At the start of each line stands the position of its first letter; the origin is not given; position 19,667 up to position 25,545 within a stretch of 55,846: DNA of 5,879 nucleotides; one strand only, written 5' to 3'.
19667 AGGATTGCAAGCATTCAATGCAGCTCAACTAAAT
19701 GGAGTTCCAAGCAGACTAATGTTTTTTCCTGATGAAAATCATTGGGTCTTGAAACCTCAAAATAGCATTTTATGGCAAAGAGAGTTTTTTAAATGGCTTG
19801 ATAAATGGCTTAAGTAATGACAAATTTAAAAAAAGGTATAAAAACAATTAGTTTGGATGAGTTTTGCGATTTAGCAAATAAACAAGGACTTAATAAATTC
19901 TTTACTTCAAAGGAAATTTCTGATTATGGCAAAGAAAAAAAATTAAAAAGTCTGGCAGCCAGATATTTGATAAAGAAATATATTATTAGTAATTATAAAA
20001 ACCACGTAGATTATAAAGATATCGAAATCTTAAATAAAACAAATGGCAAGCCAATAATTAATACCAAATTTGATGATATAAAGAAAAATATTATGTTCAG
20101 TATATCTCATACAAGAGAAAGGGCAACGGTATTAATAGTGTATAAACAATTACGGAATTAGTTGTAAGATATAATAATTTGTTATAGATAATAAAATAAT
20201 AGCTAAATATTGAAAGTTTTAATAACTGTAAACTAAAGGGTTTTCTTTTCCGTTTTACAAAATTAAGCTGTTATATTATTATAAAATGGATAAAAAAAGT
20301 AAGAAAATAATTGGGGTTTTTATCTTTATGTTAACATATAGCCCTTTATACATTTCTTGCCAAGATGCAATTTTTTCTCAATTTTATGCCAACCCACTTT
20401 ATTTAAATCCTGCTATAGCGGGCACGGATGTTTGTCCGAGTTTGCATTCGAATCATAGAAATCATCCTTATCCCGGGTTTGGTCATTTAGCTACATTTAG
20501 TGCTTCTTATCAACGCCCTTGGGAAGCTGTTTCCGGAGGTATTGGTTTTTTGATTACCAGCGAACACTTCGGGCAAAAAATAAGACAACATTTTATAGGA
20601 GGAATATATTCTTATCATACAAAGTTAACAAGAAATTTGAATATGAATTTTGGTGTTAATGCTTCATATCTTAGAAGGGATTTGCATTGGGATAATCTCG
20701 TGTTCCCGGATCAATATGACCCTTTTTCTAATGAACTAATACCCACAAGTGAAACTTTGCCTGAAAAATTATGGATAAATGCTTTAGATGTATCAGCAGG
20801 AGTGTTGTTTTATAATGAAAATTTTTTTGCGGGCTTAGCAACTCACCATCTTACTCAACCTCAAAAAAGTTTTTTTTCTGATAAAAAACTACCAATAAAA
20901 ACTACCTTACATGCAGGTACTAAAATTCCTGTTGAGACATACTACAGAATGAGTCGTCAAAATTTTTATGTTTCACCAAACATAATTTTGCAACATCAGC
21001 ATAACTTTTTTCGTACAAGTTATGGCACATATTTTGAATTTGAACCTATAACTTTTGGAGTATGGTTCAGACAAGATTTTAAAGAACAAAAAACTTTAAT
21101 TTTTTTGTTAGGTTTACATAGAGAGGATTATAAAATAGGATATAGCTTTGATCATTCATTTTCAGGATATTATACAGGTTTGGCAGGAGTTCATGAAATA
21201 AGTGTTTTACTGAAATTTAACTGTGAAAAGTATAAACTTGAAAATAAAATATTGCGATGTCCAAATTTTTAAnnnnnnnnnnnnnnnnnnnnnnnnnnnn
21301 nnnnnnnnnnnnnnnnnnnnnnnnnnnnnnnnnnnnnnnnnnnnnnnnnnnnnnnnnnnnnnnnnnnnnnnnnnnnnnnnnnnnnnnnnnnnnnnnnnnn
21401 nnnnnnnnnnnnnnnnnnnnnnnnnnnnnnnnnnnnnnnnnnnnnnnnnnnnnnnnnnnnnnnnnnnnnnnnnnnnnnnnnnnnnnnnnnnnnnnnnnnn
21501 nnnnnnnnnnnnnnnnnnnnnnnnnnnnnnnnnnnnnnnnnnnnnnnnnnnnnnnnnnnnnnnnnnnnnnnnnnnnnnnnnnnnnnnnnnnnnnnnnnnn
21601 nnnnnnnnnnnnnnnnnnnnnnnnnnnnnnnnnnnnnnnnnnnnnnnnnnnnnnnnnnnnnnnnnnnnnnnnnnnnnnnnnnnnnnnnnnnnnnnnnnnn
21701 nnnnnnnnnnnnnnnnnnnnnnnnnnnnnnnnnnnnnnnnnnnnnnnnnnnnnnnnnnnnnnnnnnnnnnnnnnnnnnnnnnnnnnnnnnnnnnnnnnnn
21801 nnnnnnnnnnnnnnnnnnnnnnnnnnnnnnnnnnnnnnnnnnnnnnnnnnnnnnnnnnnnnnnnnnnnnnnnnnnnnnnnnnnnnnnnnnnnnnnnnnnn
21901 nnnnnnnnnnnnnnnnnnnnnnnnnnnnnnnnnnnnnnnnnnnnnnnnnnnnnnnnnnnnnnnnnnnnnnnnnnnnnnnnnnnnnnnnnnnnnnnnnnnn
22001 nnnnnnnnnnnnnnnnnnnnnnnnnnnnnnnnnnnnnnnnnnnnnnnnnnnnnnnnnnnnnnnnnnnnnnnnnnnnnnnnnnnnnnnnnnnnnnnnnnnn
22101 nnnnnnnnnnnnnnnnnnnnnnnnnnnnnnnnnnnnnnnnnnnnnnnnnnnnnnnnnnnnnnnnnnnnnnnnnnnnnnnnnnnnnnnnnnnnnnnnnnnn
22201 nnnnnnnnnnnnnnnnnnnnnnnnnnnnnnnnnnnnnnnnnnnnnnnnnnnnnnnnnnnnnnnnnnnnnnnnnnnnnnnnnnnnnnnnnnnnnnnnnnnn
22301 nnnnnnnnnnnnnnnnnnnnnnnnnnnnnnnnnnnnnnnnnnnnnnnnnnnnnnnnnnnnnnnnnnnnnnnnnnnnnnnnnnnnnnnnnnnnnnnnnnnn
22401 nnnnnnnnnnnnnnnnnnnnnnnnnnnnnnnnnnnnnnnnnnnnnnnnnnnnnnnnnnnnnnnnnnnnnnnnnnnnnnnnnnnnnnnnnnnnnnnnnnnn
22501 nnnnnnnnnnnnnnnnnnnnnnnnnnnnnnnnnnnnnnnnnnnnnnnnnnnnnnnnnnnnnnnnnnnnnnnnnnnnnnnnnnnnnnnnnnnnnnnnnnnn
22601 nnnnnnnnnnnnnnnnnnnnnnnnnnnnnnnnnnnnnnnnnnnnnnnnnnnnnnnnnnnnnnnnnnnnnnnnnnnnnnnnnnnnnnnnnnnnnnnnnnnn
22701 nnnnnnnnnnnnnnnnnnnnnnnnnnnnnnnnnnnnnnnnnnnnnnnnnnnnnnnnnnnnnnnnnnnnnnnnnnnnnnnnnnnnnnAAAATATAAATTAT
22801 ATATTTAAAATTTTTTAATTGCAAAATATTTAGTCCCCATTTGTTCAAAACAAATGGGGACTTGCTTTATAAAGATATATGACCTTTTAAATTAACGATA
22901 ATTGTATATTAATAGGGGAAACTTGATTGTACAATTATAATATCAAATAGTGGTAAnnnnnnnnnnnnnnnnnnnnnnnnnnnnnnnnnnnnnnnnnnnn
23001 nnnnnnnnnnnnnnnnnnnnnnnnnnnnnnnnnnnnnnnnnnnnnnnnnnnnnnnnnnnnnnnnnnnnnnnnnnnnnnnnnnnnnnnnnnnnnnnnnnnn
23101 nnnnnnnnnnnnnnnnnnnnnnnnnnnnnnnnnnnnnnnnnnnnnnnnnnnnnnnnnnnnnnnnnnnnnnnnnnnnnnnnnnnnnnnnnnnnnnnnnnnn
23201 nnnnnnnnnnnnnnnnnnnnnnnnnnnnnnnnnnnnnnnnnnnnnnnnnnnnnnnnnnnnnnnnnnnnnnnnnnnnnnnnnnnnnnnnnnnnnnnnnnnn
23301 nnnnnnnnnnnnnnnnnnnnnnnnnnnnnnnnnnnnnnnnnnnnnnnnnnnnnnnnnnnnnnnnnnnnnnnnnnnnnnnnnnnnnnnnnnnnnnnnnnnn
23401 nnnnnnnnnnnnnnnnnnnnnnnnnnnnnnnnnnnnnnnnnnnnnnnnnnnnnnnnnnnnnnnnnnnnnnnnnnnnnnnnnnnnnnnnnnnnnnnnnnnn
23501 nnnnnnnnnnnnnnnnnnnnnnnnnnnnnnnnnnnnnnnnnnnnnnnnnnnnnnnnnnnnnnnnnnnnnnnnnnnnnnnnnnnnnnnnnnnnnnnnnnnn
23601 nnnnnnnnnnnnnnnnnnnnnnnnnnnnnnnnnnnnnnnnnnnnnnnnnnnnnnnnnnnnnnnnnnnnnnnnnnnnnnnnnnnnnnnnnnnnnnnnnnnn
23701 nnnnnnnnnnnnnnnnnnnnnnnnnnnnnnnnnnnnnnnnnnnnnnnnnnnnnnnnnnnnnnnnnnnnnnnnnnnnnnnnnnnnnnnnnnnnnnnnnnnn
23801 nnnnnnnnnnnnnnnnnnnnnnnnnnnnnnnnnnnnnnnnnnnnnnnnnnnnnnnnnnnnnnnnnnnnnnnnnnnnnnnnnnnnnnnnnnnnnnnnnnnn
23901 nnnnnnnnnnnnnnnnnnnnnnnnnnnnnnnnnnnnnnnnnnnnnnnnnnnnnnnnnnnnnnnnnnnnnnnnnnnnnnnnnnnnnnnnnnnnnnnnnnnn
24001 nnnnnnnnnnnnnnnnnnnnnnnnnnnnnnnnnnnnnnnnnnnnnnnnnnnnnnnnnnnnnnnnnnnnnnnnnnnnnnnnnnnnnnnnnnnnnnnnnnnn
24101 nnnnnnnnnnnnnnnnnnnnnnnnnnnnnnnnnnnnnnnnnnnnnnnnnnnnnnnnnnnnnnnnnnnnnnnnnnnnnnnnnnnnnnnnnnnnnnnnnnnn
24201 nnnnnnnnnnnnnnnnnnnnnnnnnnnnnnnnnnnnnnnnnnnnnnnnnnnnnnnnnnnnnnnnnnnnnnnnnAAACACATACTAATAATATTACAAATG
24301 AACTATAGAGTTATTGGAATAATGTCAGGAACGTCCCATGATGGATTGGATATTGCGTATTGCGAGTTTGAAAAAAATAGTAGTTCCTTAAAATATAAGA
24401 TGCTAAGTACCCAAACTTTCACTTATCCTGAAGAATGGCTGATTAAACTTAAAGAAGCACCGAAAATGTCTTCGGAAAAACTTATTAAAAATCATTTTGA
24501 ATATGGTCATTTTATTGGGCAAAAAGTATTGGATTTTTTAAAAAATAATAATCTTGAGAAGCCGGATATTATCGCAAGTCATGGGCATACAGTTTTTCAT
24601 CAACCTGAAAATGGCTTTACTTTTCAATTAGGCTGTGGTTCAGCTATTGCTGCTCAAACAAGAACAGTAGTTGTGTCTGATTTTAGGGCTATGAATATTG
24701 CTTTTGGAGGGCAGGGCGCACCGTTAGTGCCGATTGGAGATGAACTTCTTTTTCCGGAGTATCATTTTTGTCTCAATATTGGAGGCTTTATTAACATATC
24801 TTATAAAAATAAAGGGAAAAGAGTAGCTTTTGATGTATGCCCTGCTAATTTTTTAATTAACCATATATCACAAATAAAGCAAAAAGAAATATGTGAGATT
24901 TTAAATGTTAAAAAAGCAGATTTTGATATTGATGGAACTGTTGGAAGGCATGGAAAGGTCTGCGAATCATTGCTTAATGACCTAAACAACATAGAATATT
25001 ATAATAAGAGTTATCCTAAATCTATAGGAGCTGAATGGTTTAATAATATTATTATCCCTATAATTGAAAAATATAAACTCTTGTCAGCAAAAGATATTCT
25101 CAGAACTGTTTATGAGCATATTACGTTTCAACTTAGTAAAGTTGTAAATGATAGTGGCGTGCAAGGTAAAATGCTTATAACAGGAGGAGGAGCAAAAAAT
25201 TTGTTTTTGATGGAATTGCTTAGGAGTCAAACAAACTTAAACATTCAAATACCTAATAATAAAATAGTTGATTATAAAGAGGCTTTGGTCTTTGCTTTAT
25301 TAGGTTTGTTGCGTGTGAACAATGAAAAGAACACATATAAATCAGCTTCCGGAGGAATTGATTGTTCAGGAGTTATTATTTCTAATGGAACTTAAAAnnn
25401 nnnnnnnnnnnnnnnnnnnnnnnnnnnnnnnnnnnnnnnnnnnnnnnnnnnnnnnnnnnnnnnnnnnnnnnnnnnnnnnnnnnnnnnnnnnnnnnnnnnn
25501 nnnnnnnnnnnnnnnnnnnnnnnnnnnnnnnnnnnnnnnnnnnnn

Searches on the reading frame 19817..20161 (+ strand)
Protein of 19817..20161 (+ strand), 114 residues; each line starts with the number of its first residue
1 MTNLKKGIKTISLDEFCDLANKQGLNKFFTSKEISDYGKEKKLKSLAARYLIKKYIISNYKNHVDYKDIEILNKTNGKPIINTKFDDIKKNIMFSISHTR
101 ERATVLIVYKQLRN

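Call 7: search_protein_families(library=ncbifam, proteins=[window:19817-20161:+], max_evalue=0.00001)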
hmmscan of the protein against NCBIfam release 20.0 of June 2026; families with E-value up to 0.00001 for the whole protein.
window:19817-20161:+ (114 aa): 2 families
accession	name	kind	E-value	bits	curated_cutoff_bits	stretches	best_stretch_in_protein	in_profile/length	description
NF011253.0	PRK14659.1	equivalog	8.3e-08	32.9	156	1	23-109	25-119/123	holo-[acyl-carrier-protein] synthase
NF011257.0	PRK14663.1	equivalog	5.9e-06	26.3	186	1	18-106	15-116/123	holo-[acyl-carrier-protein] synthase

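Call 59: search_protein_families(library=ncbifam, proteins=[window:19817-20161:+], max_evalue=0.001)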
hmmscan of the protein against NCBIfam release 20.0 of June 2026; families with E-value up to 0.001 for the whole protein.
window:19817-20161:+ (114 aa): 7 families
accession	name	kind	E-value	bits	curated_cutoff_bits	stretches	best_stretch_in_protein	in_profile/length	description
NF011253.0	PRK14659.1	equivalog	8.3e-08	32.9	156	1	23-109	25-119/123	holo-[acyl-carrier-protein] synthase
NF011257.0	PRK14663.1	equivalog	5.9e-06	26.3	186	1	18-106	15-116/123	holo-[acyl-carrier-protein] synthase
TIGR00556.1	pantethn_trn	domain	1.3e-05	25.3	45.35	1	12-106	11-122/128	phosphopantetheine--protein transferase domain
TIGR00516.1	acpS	equivalog_domain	5.7e-05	23.4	59.8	1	22-110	24-121/125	holo-ACP synthase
NF011250.0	PRK14656.1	equivalog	0.00026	21.1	175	1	13-108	15-122/126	holo-[acyl-carrier-protein] synthase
NF011254.0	PRK14660.1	equivalog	0.00035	20.6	195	1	25-108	27-122/125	holo-[acyl-carrier-protein] synthase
NF000832.0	PRK00070.3-2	equivalog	0.00063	20.1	107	0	13-108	12-113/116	holo-ACP synthase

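Call 83: search_protein_families(library=pfam, proteins=[window:19817-20161:+], max_evalue=0.01)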
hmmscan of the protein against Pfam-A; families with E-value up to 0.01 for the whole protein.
window:19817-20161:+ (114 aa): 1 family
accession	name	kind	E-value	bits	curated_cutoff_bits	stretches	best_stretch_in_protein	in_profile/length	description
PF22624.1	AASDHPPT_N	-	4.2e-07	30.6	27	1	34-100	25-90/100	4'-phosphopantetheinyl transferase, N-terminal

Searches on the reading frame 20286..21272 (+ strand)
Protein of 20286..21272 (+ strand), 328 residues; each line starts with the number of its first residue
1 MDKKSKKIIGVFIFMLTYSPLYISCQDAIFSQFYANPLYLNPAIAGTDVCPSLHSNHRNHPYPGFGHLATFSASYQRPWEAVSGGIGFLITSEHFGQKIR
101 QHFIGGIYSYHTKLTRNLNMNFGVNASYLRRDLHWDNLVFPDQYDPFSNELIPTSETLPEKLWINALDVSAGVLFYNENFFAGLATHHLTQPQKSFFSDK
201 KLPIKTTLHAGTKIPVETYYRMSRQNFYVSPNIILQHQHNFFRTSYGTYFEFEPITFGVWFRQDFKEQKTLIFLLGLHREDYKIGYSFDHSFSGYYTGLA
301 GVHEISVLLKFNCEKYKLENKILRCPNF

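Call 7: search_protein_families(library=ncbifam, proteins=[window:20286-21272:+], max_evalue=0.00001)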
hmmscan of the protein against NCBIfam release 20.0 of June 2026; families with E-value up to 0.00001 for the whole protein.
window:20286-21272:+ (328 aa): 1 family
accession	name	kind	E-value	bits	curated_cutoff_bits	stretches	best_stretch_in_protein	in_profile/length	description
TIGR03519.1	T9SS_PorP_fam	subfamily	1.3e-54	185.6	90.55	1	6-310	3-291/292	PorP/SprF family type IX secretion system membrane protein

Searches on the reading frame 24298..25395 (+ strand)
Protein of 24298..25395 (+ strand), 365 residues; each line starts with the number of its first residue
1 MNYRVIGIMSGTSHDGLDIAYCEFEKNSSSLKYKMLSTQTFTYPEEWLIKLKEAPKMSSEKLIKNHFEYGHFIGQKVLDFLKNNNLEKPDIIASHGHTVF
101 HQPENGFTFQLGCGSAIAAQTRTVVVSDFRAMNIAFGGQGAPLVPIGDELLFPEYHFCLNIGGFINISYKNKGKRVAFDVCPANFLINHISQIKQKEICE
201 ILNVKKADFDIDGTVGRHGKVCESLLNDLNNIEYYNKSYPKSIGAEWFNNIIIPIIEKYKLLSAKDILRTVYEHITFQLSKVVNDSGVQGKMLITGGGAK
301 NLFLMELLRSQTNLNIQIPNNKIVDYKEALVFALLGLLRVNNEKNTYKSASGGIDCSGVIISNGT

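Call 7: search_protein_families(library=ncbifam, proteins=[window:24298-25395:+], max_evalue=0.00001)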
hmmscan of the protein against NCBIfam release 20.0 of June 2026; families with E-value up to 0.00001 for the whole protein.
window:24298-25395:+ (365 aa): 14 families
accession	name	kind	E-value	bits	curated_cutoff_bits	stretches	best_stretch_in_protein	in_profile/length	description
NF007144.0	PRK09585.2-3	equivalog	1.3e-127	425.9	436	1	1-359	4-354/358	anhydro-N-acetylmuramic acid kinase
NF007148.0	PRK09585.3-2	equivalog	5.9e-75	252.4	387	1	3-353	9-373/386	anhydro-N-acetylmuramic acid kinase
NF007139.0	PRK09585.1-3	equivalog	1.6e-63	215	367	1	4-352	5-357/370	anhydro-N-acetylmuramic acid kinase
NF007146.0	PRK09585.2-6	equivalog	6e-60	203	440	1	4-352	2-355/391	anhydro-N-acetylmuramic acid kinase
NF007142.0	PRK09585.2-1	equivalog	8.8e-58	196.1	435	1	4-354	5-371/384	anhydro-N-acetylmuramic acid kinase AnmK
NF007151.0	PRK09585.3-6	equivalog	3.6e-50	170.8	599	1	4-352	14-384/396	anhydro-N-acetylmuramic acid kinase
NF007141.0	PRK09585.1-5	equivalog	7.7e-50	169.8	352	1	3-343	4-345/370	anhydro-N-acetylmuramic acid kinase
NF007143.0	PRK09585.2-2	equivalog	2.5e-47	161.5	533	1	4-341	2-357/382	anhydro-N-acetylmuramic acid kinase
NF007149.0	PRK09585.3-4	equivalog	6.9e-47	160.1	616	1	4-350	18-384/399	anhydro-N-acetylmuramic acid kinase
NF007138.0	PRK09585.1-1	equivalog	3.7e-46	157.9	588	1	4-344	5-346/370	anhydro-N-acetylmuramic acid kinase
NF007145.0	PRK09585.2-5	equivalog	1.1e-39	136.9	514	1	4-352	2-365/379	anhydro-N-acetylmuramic acid kinase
NF007150.0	PRK09585.3-5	equivalog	1.8e-36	125.9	585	1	2-352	2-372/393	anhydro-N-acetylmuramic acid kinase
NF007140.0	PRK09585.1-4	equivalog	4.8e-29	101.7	605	1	6-310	17-320/382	anhydro-N-acetylmuramic acid kinase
NF007147.0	PRK09585.3-1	equivalog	1.4e-26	93.4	822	1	4-310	2-305/393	anhydro-N-acetylmuramic acid kinase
